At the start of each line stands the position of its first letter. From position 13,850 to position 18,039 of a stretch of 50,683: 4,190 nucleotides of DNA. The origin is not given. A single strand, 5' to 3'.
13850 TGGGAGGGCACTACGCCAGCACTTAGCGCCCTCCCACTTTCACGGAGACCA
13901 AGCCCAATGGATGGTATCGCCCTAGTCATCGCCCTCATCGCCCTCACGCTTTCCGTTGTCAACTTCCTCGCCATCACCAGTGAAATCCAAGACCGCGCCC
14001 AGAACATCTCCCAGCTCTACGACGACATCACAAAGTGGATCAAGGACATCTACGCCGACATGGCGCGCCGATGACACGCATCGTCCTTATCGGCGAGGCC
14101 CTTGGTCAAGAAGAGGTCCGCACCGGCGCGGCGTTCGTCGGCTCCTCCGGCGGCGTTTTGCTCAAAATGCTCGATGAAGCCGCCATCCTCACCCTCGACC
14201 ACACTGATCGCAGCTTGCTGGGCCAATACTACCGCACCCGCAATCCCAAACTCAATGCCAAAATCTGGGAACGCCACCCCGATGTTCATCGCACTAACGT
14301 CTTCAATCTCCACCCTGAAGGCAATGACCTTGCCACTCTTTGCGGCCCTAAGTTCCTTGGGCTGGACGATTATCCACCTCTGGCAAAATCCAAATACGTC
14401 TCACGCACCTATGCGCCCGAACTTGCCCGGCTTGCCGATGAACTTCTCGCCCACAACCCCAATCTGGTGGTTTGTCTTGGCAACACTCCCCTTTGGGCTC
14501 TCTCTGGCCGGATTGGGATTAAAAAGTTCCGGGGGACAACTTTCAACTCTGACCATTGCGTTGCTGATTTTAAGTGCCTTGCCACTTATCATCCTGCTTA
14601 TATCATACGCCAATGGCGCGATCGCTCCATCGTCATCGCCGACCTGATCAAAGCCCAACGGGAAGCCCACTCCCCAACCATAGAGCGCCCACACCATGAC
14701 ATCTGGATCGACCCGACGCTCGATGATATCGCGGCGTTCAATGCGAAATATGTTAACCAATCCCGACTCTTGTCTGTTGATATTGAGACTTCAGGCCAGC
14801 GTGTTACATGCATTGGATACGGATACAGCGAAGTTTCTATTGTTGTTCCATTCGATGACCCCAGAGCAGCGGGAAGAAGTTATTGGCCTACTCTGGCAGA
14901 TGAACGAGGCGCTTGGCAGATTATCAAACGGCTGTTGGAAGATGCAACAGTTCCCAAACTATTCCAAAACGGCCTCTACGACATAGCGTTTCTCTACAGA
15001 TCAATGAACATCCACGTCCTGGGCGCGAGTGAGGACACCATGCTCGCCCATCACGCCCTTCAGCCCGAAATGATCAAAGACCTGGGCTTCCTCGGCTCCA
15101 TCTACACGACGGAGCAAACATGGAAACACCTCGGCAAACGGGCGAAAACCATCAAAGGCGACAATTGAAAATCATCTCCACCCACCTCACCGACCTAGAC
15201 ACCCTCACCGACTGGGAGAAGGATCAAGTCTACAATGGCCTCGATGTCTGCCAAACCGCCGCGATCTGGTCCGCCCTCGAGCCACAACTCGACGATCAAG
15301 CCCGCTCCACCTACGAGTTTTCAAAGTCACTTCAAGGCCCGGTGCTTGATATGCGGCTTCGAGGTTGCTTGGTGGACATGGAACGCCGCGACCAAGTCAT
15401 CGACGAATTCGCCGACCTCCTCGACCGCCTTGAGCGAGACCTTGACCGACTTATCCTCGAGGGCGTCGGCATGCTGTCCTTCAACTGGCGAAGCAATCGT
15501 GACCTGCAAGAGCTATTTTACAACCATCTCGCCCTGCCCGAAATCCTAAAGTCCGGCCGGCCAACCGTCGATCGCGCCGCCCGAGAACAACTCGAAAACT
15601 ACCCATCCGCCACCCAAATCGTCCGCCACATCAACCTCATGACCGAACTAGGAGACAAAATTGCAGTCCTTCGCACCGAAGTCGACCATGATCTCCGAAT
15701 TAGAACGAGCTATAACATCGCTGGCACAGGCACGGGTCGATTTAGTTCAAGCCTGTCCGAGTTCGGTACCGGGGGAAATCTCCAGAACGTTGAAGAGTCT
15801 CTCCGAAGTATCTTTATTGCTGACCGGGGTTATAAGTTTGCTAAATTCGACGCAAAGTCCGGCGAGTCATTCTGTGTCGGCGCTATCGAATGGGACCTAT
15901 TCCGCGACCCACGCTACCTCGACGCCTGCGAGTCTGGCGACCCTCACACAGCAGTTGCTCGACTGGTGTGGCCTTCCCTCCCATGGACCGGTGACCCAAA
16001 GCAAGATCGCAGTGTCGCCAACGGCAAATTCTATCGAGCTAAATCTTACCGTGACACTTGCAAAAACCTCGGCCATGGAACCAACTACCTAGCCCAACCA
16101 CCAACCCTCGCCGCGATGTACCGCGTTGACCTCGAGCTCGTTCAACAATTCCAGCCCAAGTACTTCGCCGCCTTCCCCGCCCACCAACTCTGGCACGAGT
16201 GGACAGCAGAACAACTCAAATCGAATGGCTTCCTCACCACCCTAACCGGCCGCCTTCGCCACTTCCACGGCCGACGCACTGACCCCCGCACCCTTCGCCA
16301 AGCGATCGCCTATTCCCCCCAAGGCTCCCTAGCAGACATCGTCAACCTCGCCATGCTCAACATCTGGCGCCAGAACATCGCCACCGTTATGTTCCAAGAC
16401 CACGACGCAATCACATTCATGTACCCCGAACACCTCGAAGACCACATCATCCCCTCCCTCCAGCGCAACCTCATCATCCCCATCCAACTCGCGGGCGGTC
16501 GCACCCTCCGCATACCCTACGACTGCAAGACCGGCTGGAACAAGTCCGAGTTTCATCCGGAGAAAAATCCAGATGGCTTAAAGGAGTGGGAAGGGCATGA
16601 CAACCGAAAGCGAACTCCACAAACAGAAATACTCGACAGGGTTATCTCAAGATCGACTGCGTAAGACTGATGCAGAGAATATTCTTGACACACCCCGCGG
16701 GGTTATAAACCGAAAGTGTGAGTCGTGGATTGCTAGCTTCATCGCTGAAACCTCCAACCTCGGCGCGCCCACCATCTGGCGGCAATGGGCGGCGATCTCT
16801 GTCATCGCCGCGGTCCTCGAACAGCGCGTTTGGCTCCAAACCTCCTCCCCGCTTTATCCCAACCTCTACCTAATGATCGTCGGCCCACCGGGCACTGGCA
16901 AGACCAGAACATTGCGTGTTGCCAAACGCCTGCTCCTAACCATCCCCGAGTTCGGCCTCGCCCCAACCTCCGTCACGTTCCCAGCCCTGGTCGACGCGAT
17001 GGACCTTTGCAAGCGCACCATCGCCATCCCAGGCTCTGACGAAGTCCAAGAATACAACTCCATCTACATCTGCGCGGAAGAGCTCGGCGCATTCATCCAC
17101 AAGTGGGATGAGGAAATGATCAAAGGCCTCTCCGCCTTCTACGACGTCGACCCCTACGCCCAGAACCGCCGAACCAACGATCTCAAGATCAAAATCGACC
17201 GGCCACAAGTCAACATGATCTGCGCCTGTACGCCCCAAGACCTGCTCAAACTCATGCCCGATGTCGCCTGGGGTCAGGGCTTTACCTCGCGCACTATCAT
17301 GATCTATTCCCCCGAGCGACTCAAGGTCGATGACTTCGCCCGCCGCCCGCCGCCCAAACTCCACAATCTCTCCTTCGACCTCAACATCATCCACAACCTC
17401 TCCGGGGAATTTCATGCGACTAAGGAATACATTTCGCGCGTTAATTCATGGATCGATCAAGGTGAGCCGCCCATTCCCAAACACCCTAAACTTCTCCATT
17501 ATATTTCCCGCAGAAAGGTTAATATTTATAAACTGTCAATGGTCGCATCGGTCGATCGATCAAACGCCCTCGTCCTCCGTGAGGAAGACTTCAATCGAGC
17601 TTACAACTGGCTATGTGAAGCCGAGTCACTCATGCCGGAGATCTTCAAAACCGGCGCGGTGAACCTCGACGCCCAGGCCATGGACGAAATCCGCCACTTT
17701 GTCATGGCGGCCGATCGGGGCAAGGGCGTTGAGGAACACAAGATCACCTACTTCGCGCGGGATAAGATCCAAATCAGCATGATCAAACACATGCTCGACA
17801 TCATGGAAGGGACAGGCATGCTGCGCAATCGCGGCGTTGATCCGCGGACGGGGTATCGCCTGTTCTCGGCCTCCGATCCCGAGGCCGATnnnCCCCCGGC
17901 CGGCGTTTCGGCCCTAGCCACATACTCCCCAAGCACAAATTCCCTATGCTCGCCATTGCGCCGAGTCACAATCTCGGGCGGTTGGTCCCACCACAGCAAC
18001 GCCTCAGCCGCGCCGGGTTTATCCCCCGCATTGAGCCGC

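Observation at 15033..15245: The DNA polymerase exonuclease domain is split by a -1 frame change between ExoII and ExoIII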

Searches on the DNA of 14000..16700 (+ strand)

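Call 7: search_dna_similar(query=window:14000-16700:+, collection=phages, mode=distant, max_rows=30)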
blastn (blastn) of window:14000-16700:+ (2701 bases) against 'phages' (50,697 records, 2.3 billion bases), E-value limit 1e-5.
No match.

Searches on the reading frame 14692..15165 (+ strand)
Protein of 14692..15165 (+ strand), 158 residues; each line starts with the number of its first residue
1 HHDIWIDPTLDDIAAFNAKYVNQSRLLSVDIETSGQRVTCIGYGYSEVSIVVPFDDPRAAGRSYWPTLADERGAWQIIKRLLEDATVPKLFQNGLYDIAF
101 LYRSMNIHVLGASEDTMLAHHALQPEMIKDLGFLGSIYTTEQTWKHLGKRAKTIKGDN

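Call 77: search_protein_families(library=pfam, max_evalue=0.01, proteins=[window:14692-15165:+])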
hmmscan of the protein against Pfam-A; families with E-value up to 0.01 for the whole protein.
seq(158 aa): 1 family
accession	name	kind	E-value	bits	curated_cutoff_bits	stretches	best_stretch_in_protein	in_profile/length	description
PF01612.26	DNA_pol_A_exo1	-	8.7e-09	35.8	23.6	1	17-132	14-121/173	3'-5' exonuclease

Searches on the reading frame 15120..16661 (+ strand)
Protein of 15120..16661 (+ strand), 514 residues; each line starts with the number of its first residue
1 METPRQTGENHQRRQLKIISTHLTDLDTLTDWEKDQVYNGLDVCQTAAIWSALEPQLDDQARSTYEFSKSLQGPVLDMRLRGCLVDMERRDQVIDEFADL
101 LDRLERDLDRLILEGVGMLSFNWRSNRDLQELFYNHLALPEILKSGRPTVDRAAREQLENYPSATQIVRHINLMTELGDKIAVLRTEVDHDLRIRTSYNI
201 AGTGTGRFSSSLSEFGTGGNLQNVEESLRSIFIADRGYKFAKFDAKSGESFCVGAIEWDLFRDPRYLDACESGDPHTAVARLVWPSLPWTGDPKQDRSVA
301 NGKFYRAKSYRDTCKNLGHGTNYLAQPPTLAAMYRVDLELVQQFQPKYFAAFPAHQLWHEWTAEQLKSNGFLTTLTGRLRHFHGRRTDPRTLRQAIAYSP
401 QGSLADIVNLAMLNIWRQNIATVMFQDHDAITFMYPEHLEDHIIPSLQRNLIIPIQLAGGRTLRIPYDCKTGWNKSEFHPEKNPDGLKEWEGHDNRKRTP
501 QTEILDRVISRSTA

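Call 3: search_protein_families(library=pfam, proteins=[window:15120-16661:+], max_evalue=0.01)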
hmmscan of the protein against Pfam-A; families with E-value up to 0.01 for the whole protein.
window:15120-16661:+ (514 aa): 1 family
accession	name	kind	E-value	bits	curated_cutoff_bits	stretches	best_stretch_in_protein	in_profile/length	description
PF00476.26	DNA_pol_A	-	3.4e-28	99.1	34.3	1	105-451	15-357/381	DNA polymerase family A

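Call 47: find_homologous_proteins(query=window:15165-16661:+, max_evalue=1e-10)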
Query window:15165-16661:+ (499 aa): 2198 proteins with E <= 1e-10 among 8000 candidates; the best 120 are listed.
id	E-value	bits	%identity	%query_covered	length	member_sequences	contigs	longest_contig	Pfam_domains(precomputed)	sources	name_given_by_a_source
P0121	0.0e+0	1165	100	100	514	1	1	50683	PF00476.27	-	-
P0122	4.0e-263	892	76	99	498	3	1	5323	PF00476.27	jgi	jgi:DNA polymerase-1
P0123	1.1e-257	874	75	98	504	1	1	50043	PF00476.27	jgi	jgi:DNA polymerase-1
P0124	5.5e-248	842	73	99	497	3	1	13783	PF00476.27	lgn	-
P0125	1.1e-247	841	74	99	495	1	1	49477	PF00476.27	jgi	jgi:DNA polymerase I-like protein with 3'-5' exonuclease and polymerase domains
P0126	7.5e-230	782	67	100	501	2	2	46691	PF00476.27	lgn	-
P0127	1.4e-226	771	65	100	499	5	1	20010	PF00476.27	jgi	-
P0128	7.5e-226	769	66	99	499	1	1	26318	PF00476.27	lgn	-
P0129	1.5e-224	765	66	100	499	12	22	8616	PF00476.27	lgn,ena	-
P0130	1.0e-222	759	65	100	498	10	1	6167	PF00476.27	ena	-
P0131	2.8e-221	754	65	100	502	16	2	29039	PF00476.27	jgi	-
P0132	4.6e-221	753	65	100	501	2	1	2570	PF00476.27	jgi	jgi:DNA polymerase-1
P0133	6.4e-221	753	65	100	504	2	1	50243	PF00476.27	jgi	jgi:DNA polymerase I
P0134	6.7e-220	749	63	100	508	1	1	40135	PF00476.27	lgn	-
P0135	9.3e-220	749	65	100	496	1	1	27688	PF00476.27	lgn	-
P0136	2.8e-219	747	65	100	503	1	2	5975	PF00476.27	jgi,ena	jgi:DNA polymerase-1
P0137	1.2e-218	745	64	98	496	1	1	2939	PF00476.27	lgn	-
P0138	3.0e-218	744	63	100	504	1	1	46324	PF00476.27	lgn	-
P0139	5.6e-218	743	63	100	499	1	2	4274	PF00476.27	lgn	-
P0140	6.7e-218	743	62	100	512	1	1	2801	PF00476.27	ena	-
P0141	2.7e-217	741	64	100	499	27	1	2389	PF00476.27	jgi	-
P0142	2.7e-217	741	63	99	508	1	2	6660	PF00476.27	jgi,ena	jgi:DNA polymerase-1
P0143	2.7e-217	741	62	100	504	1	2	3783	PF00476.27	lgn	-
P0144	3.5e-217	740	63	100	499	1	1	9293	PF00476.27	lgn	-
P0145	4.1e-217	740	64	99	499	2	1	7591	PF00476.27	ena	-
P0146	1.1e-216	739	65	97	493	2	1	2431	PF00476.27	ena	-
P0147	1.9e-216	738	65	100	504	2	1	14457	PF00476.27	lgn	-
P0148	2.9e-216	737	62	100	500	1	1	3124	PF00476.27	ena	-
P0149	1.9e-215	735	63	100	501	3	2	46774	PF00476.27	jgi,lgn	jgi:DNA polymerase I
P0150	1.9e-215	735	64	99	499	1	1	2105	PF00476.27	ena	-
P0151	2.7e-215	734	64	99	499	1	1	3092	PF00476.27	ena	-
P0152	3.4e-215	734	65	98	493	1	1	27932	PF00476.27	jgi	jgi:DNA polymerase-1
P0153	6.4e-215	733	64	99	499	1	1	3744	PF00476.27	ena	-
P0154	6.4e-215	733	64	99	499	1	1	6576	PF00476.27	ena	-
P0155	7.7e-215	733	64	100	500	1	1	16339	PF00476.27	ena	-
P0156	8.8e-215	732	64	99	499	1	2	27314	PF00476.27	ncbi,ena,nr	ncbi:MAG: hypothetical protein IPI20_20525 [Rhodoferax sp.]|nr:hypothetical protein [Rhodoferax sp.]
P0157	8.8e-215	732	63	99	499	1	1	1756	PF00476.27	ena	-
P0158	9.7e-215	732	64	100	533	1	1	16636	PF00476.27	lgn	-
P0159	2.4e-214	731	63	100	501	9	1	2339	PF00476.27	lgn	-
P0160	2.4e-214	731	63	99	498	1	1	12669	PF00476.27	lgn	-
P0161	2.7e-214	731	63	100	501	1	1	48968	PF00476.27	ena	-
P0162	2.7e-214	731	62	99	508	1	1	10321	PF00476.27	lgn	-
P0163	2.9e-214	731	63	99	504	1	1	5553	PF00476.27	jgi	jgi:DNA polymerase I-like protein with 3'-5' exonuclease and polymerase domains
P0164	2.9e-214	731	62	99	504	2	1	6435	PF00476.27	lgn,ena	-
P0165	3.8e-214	730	62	99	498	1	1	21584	PF00476.27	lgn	-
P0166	4.4e-214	730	63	100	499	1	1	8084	PF00476.27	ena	-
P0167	1.8e-213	728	63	99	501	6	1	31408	PF00476.27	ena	-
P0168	4.0e-213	727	63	99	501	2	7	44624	PF00476.27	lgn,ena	-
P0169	4.1e-213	727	62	100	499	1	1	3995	PF00476.27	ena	-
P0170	4.2e-213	727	62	100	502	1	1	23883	PF00476.27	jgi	jgi:DNA polymerase-1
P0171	4.5e-213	727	63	99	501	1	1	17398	PF00476.27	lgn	-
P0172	6.3e-213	726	62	100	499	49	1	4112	PF00476.27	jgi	-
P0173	6.4e-213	726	64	99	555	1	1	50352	PF00476.27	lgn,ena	-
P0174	7.9e-213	726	63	100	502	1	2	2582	PF00476.27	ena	-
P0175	8.0e-213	726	63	99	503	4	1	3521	PF00476.27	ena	-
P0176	8.2e-213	726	62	100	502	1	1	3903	PF00476.27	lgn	-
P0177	8.3e-213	726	62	100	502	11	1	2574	PF00476.27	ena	-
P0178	1.0e-212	726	62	100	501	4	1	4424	PF00476.27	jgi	-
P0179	1.2e-212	725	62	100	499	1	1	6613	PF00476.27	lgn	-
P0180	1.3e-212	725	63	100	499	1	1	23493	PF00476.27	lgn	-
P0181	1.5e-212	725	63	100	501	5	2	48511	PF00476.27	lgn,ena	-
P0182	1.6e-212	725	64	99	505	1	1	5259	PF00476.27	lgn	-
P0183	2.1e-212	725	64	100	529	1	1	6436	PF00476.27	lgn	-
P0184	2.8e-212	724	63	100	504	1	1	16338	PF00476.27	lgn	-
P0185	3.2e-212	724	63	100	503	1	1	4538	PF00476.27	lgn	-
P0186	3.8e-212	724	63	99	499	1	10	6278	PF00476.27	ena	-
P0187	4.0e-212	724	63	99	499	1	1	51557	PF00476.27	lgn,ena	-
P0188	5.3e-212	723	63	99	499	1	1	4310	PF00476.27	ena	-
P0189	5.6e-212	723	63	99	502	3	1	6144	PF00476.27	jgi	jgi:DNA polymerase I-like protein with 3'-5' exonuclease and polymerase domains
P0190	1.1e-211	722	62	99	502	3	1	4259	PF00476.27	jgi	jgi:DNA polymerase I-like protein with 3'-5' exonuclease and polymerase domains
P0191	1.3e-211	722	62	99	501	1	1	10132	PF00476.27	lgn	-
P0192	2.3e-211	721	63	100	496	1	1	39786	PF00476.27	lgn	-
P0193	4.3e-211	720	62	100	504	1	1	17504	PF00476.27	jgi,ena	-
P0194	6.4e-211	720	63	99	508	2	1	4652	PF00476.27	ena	-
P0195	8.6e-211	719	62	99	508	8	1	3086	PF00476.27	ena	-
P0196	9.2e-211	719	62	100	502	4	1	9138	PF00476.27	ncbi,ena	-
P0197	9.9e-211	719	63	99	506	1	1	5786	PF00476.27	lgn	-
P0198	1.0e-210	719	62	99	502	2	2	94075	PF00476.27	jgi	jgi:DNA polymerase I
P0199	1.2e-210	719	62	100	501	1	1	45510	PF00476.27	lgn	-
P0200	1.3e-210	719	62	100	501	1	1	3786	PF00476.27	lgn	-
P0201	2.5e-210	718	64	98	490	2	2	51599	PF00476.27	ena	-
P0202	2.8e-210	718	62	100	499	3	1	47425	PF00476.27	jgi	jgi:DNA polymerase-1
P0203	4.0e-210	717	62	100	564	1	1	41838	PF00476.27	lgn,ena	-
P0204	6.1e-210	716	61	100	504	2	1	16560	PF00476.27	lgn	-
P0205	7.6e-210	716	63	99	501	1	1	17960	PF00476.27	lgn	-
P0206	7.7e-210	716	62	99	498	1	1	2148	PF00476.27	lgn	-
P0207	8.5e-210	716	61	99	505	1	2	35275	PF00476.27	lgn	-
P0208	1.2e-209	716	63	99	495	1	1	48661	PF00476.27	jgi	jgi:DNA polymerase I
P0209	1.4e-209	715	62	100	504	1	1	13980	PF00476.27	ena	-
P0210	1.6e-209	715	62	99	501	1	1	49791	PF00476.27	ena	-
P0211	1.8e-209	715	61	98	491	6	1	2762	PF00476.27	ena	-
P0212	2.5e-209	714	63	99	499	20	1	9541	PF00476.27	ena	-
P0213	2.8e-209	714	62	99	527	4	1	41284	PF00476.27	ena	-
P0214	6.9e-209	713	63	100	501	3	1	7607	PF00476.27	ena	-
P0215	7.3e-209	713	63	99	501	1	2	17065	PF00476.27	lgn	-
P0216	8.4e-209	713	64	98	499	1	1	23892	PF00476.27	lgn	-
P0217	1.3e-208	712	63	99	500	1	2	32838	PF00476.27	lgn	-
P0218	1.4e-208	712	62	100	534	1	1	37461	PF00476.27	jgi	jgi:DNA polymerase-1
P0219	1.5e-208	712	61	99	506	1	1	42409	PF00476.27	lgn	-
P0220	1.5e-208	712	61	100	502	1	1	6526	PF00476.27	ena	-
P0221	3.0e-208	711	61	99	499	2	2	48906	PF00476.27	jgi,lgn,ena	jgi:DNA polymerase-1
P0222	3.1e-208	711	62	100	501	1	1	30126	PF00476.27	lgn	-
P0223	5.0e-208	710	66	61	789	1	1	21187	PF00476.27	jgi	-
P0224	5.1e-208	710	62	99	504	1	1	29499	PF00476.27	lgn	-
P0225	6.3e-208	710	62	99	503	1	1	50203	PF00476.27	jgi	jgi:DNA polymerase-1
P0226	6.5e-208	710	63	100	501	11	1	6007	PF00476.27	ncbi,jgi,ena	-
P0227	1.2e-207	709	62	99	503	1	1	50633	PF00476.27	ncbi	-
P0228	1.3e-207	709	63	99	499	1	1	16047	PF00476.27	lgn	-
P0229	2.0e-207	708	62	99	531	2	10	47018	PF00476.27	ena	-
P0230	2.7e-207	708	61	100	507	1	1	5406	PF00476.27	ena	-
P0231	2.8e-207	708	63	100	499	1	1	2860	PF00476.27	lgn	-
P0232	3.4e-207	707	63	99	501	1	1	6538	PF00476.27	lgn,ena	-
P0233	3.5e-207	707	61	100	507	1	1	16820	PF00476.27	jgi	jgi:DNA polymerase-1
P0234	4.9e-207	707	60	99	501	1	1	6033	PF00476.27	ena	-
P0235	5.6e-207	707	62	98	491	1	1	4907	PF00476.27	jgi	jgi:DNA polymerase-1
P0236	6.2e-207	707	67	61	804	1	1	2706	PF14528.12,PF00476.27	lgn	-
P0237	6.6e-207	706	61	100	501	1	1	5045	PF00476.27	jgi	jgi:DNA polymerase I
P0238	7.0e-207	706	62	99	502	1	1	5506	PF00476.27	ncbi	-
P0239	7.4e-207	706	61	100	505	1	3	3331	PF00476.27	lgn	-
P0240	7.6e-207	706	63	99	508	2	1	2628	PF00476.27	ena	-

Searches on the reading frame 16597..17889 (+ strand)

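Call 41: search_protein_families(library=phrogs, max_evalue=0.00001, proteins=[window:16597-17889:+])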
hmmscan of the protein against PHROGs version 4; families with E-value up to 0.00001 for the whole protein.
window:16597-17889:+ (431 aa): 2 families
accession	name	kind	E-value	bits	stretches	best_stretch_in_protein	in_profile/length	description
phrog_14296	-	DNA, RNA and nucleotide metabolism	4.4e-47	162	1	43-352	3-319/417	DNA primase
phrog_10514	-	DNA, RNA and nucleotide metabolism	1.5e-08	34.4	1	58-246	359-544/750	DNA primase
